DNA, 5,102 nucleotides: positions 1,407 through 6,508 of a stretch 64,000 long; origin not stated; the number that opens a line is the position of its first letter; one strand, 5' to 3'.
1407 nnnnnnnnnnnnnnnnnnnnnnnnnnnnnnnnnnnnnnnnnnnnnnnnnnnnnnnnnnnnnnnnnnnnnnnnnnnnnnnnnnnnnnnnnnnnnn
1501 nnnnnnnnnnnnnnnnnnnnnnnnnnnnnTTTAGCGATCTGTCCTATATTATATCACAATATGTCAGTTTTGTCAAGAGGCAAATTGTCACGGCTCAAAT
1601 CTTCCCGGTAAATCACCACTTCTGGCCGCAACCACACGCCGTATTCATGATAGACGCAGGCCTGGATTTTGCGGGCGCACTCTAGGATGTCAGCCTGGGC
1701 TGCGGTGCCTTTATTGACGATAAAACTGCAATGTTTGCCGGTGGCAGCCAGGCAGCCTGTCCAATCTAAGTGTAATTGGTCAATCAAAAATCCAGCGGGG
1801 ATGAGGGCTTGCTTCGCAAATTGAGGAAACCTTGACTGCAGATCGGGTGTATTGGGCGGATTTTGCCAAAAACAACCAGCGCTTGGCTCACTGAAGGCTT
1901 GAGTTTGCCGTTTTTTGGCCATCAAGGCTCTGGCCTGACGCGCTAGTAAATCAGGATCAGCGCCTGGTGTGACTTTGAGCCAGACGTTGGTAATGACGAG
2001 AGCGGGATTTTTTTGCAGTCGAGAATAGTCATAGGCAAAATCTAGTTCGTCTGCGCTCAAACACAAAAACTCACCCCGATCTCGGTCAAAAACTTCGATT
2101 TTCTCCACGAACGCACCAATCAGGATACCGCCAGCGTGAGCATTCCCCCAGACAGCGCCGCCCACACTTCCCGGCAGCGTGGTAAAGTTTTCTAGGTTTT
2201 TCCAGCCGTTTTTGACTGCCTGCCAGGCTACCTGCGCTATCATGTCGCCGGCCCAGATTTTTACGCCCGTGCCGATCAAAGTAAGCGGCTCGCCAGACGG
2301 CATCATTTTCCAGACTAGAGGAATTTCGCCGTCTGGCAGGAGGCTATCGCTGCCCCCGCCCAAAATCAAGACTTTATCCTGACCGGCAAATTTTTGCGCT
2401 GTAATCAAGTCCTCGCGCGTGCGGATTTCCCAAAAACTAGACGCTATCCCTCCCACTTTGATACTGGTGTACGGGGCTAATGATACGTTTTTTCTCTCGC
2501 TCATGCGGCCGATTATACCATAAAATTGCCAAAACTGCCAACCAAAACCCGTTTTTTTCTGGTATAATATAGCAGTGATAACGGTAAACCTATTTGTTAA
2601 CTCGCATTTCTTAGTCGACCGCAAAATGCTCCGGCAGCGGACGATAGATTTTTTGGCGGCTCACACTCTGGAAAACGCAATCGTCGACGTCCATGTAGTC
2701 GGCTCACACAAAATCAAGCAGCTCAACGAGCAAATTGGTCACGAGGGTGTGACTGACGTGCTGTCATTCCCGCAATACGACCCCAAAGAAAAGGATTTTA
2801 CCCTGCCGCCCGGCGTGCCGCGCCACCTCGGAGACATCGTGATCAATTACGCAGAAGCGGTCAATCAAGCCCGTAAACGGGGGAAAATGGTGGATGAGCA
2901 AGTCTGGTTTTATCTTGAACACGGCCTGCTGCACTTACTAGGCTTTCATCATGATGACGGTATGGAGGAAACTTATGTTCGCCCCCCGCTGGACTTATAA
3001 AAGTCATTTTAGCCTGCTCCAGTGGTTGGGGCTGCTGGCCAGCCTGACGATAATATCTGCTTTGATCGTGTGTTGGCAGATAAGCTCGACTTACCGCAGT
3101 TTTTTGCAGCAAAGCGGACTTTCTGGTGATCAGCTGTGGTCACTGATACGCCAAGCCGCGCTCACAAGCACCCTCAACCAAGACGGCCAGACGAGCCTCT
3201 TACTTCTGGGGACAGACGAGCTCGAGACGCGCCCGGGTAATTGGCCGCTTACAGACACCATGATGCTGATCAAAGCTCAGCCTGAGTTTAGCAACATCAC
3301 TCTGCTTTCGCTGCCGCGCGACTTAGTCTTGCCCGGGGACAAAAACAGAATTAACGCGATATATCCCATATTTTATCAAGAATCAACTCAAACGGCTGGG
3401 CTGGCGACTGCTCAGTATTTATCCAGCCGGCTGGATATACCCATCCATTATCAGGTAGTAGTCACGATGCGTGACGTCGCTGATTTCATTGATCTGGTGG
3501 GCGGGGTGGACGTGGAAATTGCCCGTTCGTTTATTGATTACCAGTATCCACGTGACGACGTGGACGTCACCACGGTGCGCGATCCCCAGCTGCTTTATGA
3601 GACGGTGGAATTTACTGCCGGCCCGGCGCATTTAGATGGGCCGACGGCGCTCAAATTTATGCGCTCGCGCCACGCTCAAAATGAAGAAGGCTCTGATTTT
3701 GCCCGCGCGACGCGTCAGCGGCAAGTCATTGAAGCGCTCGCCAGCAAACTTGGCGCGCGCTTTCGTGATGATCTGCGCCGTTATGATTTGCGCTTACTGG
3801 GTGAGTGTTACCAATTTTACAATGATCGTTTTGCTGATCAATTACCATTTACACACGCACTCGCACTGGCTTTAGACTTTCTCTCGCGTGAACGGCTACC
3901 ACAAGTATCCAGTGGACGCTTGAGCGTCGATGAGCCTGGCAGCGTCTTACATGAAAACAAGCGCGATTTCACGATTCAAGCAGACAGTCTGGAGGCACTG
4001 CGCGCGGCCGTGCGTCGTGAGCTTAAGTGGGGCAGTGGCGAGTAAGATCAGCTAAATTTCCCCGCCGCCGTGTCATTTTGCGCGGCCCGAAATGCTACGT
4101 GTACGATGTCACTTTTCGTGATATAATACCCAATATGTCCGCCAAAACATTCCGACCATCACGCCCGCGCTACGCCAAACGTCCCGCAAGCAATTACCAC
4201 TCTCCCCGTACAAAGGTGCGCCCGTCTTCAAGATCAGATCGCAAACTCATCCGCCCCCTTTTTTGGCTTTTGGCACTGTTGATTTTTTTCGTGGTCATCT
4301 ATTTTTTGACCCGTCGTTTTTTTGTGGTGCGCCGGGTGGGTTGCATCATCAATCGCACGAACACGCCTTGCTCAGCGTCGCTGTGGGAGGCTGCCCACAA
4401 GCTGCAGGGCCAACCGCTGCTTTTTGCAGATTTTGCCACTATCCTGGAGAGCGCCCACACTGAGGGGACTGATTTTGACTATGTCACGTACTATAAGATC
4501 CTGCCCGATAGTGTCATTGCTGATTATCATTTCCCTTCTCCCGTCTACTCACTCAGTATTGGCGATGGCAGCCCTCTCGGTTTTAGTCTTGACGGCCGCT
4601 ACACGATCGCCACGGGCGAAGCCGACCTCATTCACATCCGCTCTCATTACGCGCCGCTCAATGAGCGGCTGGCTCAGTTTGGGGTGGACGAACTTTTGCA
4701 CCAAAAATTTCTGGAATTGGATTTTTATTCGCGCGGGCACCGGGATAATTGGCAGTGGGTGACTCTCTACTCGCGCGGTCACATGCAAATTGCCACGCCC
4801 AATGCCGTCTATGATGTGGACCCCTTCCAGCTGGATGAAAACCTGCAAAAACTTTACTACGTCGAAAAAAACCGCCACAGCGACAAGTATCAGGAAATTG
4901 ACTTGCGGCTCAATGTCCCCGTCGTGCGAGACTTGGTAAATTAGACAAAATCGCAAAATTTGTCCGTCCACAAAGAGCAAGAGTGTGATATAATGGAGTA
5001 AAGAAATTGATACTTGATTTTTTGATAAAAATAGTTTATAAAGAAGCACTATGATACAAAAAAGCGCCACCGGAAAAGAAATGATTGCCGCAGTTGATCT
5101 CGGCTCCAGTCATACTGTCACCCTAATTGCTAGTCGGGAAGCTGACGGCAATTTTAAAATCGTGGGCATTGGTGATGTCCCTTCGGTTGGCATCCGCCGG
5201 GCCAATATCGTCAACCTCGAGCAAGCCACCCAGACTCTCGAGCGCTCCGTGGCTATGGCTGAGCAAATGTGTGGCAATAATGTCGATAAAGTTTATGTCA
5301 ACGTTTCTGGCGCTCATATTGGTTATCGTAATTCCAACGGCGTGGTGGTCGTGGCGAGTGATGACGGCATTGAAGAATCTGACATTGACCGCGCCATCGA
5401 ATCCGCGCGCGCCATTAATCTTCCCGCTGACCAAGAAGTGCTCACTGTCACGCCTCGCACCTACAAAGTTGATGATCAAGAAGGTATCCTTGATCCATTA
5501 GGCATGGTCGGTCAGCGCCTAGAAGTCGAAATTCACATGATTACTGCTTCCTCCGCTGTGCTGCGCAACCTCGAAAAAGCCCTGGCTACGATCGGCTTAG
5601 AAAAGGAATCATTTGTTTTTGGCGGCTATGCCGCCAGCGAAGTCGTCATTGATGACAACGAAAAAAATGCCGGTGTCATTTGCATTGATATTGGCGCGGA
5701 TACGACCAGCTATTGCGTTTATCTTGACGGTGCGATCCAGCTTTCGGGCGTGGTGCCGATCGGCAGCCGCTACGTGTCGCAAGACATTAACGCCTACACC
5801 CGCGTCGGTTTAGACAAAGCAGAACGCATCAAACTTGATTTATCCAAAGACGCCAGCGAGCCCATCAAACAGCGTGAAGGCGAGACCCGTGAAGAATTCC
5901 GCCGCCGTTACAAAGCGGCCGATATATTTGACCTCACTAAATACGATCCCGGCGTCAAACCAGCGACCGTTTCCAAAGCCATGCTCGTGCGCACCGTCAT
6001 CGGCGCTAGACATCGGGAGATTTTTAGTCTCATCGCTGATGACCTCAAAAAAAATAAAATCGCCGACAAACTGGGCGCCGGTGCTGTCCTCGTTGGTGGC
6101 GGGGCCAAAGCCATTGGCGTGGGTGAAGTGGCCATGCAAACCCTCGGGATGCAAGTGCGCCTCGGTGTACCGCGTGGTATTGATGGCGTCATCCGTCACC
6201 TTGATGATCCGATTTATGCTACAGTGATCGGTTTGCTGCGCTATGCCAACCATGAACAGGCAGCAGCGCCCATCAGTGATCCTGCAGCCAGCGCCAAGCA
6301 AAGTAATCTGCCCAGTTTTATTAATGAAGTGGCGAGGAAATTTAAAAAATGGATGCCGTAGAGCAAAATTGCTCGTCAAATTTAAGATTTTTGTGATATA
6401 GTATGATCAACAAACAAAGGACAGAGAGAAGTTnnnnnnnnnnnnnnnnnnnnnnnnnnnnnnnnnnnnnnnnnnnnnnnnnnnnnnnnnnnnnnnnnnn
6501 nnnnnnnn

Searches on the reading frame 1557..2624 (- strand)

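Call 77: search_protein_families(library=pfam, proteins=[window:1557-2624:-], max_evalue=0.00001)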
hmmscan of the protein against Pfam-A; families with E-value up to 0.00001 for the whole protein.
window:1557-2624:- (356 aa): 2 families
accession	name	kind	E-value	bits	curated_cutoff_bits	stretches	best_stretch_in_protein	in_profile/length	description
PF02873.21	MurB_C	-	6.1e-18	65.3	27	1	229-338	4-98/99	UDP-N-acetylenolpyruvoylglucosamine reductase, C-terminal domain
PF01565.28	FAD_binding_4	-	1.1e-06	28.8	26.4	1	67-185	7-134/139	FAD binding domain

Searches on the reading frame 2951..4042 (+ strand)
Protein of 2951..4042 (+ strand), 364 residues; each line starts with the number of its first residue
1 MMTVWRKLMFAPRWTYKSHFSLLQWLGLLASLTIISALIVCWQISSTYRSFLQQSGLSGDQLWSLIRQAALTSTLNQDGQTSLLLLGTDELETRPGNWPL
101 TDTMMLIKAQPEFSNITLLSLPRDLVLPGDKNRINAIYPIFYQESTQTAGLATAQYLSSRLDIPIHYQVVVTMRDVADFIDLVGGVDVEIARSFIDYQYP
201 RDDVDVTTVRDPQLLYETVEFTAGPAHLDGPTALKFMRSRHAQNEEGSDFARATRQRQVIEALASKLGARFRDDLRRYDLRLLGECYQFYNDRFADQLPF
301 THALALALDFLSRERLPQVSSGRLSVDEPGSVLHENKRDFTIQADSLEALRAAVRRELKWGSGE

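Call 77: search_protein_families(library=pfam, proteins=[window:2951-4042:+], max_evalue=0.00001)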
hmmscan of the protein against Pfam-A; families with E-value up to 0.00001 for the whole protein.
window:2951-4042:+ (364 aa): 1 family
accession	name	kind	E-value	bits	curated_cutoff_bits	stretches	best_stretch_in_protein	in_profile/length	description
PF03816.19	LytR_cpsA_psr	-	4.3e-27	95.6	24.6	1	101-267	2-148/150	LytR_cpsA_psr family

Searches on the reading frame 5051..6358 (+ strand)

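Call 77: search_protein_families(library=pfam, proteins=[window:5051-6358:+], max_evalue=0.00001)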
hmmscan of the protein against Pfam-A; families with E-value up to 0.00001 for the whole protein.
window:5051-6358:+ (436 aa): 2 families
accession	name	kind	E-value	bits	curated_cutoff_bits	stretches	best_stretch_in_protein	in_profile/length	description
PF02491.25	SHS2_FTSA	-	7.2e-27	94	25.4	1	87-165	1-79/79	SHS2 domain inserted in FTSA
PF14450.12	FtsA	-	8.2e-23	81.6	31.8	1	211-394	2-127/127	Cell division protein FtsA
